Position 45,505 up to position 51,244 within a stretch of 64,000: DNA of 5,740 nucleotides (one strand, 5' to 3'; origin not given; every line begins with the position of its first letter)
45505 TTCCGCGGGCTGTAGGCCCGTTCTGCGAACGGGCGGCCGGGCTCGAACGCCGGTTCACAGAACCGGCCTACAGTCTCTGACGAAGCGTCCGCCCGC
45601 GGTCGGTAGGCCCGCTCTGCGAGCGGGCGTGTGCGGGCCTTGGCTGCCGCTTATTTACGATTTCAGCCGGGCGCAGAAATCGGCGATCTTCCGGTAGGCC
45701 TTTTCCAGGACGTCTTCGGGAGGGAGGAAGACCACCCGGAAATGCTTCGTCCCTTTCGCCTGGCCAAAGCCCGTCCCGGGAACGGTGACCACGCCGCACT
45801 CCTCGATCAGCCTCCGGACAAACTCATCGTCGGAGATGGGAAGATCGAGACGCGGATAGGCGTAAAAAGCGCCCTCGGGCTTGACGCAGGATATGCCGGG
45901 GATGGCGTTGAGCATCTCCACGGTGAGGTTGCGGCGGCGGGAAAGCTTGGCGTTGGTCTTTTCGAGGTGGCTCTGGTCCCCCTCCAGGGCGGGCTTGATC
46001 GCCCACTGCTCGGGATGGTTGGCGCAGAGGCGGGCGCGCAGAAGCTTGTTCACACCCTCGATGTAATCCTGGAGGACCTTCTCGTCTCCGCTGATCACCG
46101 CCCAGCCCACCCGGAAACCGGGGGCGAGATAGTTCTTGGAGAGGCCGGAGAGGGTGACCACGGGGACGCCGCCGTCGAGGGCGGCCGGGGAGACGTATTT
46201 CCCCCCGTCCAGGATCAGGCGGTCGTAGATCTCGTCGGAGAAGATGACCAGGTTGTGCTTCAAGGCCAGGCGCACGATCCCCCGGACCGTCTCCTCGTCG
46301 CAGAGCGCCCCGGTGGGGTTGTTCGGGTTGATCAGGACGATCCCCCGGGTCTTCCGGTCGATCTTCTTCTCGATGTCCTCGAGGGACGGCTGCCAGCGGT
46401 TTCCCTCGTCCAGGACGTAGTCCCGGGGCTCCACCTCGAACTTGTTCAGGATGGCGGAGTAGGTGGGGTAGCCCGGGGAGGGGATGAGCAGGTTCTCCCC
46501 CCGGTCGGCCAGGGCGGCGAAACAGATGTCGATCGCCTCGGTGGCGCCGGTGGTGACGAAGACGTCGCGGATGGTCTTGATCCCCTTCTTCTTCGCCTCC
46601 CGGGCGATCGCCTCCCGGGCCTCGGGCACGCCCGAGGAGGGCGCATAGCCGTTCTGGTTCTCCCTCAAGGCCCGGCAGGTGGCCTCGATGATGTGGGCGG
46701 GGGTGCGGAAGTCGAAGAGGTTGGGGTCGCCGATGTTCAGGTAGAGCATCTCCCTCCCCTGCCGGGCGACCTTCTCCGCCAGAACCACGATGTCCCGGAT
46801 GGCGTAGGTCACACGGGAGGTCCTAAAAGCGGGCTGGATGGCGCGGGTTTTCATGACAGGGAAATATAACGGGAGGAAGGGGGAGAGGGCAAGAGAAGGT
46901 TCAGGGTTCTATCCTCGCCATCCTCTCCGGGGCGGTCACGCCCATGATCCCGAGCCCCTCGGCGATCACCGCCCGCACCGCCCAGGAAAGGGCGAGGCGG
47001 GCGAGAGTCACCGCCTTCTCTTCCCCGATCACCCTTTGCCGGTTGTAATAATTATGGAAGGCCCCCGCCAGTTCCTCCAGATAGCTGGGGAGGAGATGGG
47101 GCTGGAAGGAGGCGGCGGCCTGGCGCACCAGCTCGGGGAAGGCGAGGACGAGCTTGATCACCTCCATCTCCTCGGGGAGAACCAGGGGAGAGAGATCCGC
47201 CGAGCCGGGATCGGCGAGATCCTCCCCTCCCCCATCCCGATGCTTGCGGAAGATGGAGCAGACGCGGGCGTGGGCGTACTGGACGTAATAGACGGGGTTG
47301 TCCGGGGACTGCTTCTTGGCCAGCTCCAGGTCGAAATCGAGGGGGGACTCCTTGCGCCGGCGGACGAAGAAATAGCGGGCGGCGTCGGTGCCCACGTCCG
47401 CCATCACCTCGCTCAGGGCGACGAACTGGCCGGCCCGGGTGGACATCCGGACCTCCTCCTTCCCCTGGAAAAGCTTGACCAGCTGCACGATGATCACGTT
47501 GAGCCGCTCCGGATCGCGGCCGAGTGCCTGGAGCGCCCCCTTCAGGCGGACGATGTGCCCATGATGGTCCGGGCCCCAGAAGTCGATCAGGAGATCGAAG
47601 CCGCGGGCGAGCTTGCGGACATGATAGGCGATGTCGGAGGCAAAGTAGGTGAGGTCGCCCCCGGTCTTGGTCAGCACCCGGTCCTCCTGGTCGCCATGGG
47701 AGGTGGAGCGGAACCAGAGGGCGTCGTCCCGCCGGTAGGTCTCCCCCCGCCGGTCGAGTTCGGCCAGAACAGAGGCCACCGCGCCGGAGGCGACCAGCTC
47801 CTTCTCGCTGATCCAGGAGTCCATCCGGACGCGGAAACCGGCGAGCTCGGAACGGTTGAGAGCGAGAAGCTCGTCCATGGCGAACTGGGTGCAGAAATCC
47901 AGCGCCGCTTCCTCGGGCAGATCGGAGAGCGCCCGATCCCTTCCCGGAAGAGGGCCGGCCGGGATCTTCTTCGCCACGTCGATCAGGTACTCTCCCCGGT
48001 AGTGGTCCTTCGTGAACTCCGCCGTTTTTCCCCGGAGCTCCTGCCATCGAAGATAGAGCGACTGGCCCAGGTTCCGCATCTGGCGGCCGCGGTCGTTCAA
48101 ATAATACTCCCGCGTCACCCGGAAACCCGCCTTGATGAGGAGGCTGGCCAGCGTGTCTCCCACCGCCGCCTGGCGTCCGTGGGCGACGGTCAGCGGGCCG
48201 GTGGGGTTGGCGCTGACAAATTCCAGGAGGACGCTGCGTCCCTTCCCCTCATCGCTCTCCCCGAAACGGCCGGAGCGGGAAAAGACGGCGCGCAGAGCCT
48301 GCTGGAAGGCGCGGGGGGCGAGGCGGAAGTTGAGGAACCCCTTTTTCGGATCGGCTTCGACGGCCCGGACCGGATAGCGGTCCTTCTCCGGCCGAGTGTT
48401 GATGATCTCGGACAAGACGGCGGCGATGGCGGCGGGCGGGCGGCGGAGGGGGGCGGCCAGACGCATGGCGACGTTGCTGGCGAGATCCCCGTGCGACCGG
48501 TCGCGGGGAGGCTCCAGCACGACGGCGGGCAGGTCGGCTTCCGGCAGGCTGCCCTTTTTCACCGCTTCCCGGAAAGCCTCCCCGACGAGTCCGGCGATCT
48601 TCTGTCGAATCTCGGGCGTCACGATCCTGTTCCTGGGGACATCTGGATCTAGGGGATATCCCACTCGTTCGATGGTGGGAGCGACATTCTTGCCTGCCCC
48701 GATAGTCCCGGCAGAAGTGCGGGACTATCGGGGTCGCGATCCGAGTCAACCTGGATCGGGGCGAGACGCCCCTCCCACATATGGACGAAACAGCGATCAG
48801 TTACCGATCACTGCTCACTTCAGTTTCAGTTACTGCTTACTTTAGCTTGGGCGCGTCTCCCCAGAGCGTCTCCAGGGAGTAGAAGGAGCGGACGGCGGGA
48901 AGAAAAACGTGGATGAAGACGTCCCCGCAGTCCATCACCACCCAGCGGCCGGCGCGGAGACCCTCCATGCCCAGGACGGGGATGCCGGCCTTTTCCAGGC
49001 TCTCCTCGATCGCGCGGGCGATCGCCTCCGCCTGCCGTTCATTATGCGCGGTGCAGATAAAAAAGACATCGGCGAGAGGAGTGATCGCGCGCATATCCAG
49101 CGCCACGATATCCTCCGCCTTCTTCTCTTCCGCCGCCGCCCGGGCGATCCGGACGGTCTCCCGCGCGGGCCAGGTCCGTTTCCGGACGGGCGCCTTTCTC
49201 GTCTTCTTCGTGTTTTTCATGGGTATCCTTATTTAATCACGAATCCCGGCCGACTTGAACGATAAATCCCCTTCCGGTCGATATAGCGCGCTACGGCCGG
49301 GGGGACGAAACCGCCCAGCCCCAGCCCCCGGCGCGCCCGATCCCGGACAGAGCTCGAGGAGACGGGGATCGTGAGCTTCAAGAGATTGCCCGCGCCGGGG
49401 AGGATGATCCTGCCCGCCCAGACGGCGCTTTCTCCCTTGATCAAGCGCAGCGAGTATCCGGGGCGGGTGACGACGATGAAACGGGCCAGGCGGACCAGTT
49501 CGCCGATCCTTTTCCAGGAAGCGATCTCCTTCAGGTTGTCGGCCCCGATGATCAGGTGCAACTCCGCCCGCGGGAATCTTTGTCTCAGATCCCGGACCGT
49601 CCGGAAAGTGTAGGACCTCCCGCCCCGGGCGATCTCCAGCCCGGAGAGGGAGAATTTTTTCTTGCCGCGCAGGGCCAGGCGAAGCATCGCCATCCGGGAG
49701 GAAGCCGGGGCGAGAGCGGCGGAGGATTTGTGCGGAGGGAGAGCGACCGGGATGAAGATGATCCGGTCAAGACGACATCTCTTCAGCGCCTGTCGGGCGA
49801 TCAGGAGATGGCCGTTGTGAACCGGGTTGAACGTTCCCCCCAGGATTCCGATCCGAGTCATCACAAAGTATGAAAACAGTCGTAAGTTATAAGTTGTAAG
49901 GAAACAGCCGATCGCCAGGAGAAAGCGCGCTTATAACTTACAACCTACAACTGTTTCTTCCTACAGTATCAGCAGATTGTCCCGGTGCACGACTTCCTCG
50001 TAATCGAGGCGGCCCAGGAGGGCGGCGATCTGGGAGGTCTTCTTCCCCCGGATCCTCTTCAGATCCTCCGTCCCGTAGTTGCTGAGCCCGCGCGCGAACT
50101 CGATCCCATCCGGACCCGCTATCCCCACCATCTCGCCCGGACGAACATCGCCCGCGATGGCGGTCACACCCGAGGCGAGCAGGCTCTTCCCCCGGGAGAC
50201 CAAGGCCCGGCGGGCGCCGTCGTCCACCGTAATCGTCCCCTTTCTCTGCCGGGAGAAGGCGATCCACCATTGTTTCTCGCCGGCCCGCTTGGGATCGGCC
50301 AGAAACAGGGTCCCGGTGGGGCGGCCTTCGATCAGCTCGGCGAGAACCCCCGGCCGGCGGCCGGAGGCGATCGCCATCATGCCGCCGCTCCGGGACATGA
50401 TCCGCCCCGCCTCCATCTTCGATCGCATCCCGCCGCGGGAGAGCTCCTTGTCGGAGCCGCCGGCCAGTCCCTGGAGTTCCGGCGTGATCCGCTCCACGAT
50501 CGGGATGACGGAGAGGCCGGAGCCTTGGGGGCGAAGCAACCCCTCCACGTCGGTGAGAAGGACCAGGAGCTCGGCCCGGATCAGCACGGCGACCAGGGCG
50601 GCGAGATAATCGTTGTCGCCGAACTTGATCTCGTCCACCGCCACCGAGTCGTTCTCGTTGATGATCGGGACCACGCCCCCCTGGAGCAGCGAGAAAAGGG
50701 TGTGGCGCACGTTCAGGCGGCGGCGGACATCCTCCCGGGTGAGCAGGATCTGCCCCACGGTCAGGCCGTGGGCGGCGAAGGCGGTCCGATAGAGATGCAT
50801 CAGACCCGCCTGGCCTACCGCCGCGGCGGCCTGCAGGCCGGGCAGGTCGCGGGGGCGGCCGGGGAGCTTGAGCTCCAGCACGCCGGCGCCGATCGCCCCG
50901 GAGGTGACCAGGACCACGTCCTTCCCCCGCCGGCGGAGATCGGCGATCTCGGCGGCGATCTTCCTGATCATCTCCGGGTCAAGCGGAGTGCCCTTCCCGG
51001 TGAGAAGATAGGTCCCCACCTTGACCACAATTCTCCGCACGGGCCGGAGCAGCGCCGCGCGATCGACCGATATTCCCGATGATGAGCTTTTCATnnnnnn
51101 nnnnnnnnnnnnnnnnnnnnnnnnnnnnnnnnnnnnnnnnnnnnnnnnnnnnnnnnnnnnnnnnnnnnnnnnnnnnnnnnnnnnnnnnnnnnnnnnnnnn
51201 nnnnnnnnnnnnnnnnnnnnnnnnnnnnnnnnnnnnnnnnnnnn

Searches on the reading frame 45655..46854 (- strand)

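Call 49: search_protein_families(library=pfam, proteins=[window:45655-46854:-], max_evalue=0.00001)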
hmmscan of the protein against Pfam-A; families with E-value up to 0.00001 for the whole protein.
window:45655-46854:- (399 aa): 1 family
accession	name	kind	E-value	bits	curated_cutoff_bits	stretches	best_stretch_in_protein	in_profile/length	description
PF00155.27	Aminotran_1_2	-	9.2e-63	213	19.7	1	35-388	2-359/361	Aminotransferase class I and II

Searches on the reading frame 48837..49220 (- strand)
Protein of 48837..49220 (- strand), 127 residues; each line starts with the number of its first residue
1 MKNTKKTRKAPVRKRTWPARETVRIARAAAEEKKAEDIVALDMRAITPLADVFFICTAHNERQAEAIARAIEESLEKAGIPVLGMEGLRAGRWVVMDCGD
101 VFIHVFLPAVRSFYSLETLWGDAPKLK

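Call 58: search_protein_families(library=pfam, proteins=[window:48837-49220:-], max_evalue=0.00001)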
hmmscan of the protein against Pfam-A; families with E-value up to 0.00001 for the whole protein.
window:48837-49220:- (127 aa): 1 family
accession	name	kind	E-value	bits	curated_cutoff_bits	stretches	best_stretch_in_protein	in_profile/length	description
PF02410.21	RsfS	-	3.5e-31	107.8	21.6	1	27-120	4-98/98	Ribosomal silencing factor during starvation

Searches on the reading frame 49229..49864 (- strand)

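Call 58: search_protein_families(library=pfam, proteins=[window:49229-49864:-], max_evalue=0.00001)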
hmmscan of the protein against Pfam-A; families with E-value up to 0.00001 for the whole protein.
window:49229-49864:- (211 aa): 1 family
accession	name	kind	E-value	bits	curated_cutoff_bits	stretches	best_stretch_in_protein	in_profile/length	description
PF01467.32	CTP_transf_like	-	8.6e-23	81.4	21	1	7-176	1-133/133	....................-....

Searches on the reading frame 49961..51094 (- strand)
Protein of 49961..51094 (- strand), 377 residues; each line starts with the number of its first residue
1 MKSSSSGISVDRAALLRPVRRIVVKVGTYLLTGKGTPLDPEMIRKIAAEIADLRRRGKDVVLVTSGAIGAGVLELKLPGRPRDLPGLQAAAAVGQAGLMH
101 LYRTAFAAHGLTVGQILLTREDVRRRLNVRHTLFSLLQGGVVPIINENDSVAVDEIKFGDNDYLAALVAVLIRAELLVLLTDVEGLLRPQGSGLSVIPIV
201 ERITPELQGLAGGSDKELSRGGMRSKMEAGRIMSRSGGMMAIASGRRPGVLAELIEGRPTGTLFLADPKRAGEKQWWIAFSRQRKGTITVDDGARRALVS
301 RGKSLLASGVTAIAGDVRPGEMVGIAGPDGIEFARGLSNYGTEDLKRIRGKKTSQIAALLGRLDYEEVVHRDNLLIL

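Call 49: search_protein_families(library=pfam, proteins=[window:49961-51094:-], max_evalue=0.00001)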
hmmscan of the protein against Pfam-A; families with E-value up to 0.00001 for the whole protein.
window:49961-51094:- (377 aa): 2 families
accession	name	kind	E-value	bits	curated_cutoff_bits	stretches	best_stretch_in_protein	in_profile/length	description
PF00696.33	AA_kinase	-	2.7e-39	135.7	24.9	1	21-239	2-228/234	Amino acid kinase family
PF01472.26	PUA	-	1.1e-17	64.2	24.8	1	286-358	1-72/74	PUA domain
